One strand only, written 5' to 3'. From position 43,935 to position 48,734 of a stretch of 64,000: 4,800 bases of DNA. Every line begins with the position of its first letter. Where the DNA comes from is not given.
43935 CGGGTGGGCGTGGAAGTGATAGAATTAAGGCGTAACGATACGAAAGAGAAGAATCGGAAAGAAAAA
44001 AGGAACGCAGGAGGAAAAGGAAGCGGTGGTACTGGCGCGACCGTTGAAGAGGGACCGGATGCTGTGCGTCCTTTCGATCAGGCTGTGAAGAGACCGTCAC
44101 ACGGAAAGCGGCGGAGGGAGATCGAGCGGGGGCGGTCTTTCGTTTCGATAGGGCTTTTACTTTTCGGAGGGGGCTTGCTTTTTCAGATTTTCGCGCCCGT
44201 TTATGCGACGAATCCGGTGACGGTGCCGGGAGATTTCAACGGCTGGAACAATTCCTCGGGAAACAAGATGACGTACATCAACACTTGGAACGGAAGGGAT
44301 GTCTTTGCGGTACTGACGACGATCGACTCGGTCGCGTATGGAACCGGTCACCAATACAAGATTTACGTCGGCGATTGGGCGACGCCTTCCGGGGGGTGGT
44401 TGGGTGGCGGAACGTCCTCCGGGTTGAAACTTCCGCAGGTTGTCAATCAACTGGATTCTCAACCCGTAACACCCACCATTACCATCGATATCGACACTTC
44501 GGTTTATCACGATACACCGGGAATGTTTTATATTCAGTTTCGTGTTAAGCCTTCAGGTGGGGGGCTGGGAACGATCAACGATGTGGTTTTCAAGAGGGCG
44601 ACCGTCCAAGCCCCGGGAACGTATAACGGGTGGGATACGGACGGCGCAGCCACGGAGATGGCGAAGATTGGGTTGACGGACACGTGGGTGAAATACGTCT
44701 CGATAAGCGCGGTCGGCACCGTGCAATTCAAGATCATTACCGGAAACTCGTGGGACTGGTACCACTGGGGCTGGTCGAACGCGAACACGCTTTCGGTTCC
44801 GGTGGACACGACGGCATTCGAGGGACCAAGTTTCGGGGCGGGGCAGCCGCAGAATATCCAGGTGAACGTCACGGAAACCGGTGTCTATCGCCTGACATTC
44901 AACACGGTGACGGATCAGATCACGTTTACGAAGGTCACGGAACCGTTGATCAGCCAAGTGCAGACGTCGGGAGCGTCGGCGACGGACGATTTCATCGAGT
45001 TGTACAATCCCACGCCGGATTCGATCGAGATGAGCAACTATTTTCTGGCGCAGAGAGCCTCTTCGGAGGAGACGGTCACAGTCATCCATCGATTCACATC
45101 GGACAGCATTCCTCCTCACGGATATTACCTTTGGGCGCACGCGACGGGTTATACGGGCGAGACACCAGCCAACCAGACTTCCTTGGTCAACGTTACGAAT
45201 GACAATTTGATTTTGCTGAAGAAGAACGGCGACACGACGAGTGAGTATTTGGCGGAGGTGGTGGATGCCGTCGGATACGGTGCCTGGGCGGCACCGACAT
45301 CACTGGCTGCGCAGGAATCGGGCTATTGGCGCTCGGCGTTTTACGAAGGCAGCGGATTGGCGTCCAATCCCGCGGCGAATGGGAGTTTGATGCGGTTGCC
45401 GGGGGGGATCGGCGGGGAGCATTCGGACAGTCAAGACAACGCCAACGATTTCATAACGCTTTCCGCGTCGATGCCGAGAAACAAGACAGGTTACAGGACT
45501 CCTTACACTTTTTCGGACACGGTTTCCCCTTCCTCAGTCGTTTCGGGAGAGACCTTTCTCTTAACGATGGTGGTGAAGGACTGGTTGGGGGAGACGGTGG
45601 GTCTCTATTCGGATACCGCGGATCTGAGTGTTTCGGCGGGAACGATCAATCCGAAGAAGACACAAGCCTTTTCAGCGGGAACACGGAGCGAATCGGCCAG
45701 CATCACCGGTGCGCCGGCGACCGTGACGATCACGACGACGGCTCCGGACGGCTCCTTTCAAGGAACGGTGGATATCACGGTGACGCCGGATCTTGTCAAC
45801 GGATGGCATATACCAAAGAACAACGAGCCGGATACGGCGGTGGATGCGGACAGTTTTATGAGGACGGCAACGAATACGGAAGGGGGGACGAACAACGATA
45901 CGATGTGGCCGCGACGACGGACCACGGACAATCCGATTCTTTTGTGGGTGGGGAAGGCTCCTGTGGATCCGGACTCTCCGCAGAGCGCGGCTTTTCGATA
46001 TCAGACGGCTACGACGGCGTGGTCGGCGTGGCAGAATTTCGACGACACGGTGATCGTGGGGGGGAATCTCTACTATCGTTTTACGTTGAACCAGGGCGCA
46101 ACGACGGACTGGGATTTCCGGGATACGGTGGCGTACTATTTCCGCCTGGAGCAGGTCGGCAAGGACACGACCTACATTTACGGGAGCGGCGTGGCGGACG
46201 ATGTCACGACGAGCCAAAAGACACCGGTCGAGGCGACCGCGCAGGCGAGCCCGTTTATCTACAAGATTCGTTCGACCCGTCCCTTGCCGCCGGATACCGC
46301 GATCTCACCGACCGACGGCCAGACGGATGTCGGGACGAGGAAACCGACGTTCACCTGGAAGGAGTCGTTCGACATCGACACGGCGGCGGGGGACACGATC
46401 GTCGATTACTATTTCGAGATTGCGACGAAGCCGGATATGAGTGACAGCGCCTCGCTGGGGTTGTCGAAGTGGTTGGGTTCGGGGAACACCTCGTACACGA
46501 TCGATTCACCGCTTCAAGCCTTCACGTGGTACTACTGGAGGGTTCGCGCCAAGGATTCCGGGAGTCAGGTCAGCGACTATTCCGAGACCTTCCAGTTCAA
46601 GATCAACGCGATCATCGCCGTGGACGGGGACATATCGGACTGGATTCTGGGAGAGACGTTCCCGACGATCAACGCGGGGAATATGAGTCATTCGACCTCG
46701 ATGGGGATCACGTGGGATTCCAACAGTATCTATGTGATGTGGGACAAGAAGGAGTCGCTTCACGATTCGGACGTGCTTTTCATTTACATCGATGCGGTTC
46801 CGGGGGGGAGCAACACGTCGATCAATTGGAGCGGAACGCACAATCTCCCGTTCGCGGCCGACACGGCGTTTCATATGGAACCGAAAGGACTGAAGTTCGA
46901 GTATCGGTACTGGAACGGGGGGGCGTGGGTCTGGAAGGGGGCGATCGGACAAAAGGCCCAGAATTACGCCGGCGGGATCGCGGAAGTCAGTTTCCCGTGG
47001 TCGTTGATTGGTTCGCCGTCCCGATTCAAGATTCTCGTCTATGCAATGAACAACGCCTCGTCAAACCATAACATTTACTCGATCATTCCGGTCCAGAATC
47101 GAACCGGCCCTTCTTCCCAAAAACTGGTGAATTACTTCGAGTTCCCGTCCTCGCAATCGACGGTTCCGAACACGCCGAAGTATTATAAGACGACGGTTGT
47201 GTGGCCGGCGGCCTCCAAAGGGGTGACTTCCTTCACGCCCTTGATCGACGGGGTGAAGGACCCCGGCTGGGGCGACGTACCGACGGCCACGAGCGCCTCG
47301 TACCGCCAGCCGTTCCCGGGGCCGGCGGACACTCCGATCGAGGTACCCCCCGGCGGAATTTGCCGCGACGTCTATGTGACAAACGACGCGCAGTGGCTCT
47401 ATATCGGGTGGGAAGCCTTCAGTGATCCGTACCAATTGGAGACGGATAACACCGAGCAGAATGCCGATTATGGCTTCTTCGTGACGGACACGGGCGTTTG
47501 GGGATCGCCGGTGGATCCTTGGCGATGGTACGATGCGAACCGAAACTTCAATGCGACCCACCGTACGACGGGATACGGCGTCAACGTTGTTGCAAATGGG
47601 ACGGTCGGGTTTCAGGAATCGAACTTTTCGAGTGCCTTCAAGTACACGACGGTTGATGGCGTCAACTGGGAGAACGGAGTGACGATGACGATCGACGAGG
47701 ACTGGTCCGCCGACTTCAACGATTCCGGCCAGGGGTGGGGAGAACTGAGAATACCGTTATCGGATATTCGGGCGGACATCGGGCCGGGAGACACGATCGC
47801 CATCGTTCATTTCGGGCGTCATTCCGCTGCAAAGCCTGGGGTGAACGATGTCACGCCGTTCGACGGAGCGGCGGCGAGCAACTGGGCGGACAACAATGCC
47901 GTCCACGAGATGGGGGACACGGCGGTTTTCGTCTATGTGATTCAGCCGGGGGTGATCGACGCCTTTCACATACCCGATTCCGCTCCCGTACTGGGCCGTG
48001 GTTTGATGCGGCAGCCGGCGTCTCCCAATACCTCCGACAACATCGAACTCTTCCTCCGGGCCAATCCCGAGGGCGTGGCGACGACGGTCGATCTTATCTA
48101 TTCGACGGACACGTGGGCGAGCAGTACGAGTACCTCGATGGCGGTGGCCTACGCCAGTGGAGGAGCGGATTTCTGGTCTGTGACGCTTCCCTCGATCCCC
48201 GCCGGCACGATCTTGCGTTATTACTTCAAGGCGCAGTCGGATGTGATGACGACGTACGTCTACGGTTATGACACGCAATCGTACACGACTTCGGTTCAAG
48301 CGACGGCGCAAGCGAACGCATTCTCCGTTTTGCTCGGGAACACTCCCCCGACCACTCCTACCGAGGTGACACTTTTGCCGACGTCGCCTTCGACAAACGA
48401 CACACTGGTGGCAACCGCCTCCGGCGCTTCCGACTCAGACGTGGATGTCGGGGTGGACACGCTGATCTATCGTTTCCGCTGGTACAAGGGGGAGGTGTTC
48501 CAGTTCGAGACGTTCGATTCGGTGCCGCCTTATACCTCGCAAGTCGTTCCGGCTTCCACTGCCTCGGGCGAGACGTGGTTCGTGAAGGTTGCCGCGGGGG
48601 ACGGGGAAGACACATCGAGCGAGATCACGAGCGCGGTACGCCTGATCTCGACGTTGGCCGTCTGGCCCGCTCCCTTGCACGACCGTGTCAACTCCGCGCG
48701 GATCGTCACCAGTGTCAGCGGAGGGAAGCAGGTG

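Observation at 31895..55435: A 23-kb alpha-glucan utilisation locus combining ABC import, CBM48-bearing outer-membrane proteins, a subtilase, two GH13 modules and a single 3471-codon surface-protein ORF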

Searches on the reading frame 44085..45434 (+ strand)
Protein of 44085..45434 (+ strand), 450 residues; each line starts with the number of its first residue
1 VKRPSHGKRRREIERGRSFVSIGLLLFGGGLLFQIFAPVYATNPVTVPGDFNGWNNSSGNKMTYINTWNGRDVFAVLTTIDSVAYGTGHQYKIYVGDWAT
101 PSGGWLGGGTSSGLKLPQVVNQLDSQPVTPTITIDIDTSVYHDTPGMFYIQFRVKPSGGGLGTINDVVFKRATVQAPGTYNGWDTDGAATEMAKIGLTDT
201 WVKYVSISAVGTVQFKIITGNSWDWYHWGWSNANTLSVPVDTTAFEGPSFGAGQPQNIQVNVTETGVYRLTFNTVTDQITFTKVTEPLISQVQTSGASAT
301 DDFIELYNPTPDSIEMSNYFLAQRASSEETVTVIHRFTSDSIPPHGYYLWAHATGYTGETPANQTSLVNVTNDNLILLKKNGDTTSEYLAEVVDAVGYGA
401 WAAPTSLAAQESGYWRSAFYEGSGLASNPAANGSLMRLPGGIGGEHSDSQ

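Call 16: search_protein_families(library=pfam, proteins=[window:44085-45434:+], max_evalue=0.1)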
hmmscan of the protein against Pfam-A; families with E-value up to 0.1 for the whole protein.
window:44085-45434:+ (450 aa): 2 families
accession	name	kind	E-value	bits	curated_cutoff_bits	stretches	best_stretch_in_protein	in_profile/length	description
PF00932.25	LTD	-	3.1e-11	44.1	34.3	1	288-386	9-103/109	Lamin Tail Domain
PF22058.2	X25_BaPul_like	-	0.00067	20.1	27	1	178-236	13-67/87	Pullulanase X25 domain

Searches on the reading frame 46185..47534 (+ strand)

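Call 16: search_protein_families(library=pfam, proteins=[window:46185-47534:+], max_evalue=0.1)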
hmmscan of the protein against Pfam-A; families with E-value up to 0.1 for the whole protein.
window:46185-47534:+ (450 aa): 2 families
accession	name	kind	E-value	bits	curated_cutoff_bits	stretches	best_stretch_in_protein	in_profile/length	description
PF25788.1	Ig_Rha78A_N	-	1.7e-06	28.7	27.4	1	48-140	14-101/105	Rha78A-like, N-terminal immunoglobulin domain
PF16656.11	Pur_ac_phosph_N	-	0.021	15.8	30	0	98-139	57-92/93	Purple acid Phosphatase, N-terminal domain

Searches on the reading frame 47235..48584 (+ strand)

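Call 16: search_protein_families(library=pfam, proteins=[window:47235-48584:+], max_evalue=0.1)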
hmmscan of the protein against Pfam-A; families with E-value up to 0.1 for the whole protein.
window:47235-48584:+ (450 aa): 1 family
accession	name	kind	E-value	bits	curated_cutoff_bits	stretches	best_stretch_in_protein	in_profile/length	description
PF02903.20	Alpha-amylase_N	-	0.015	15.9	23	1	271-355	24-108/120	Alpha amylase, N-terminal ig-like domain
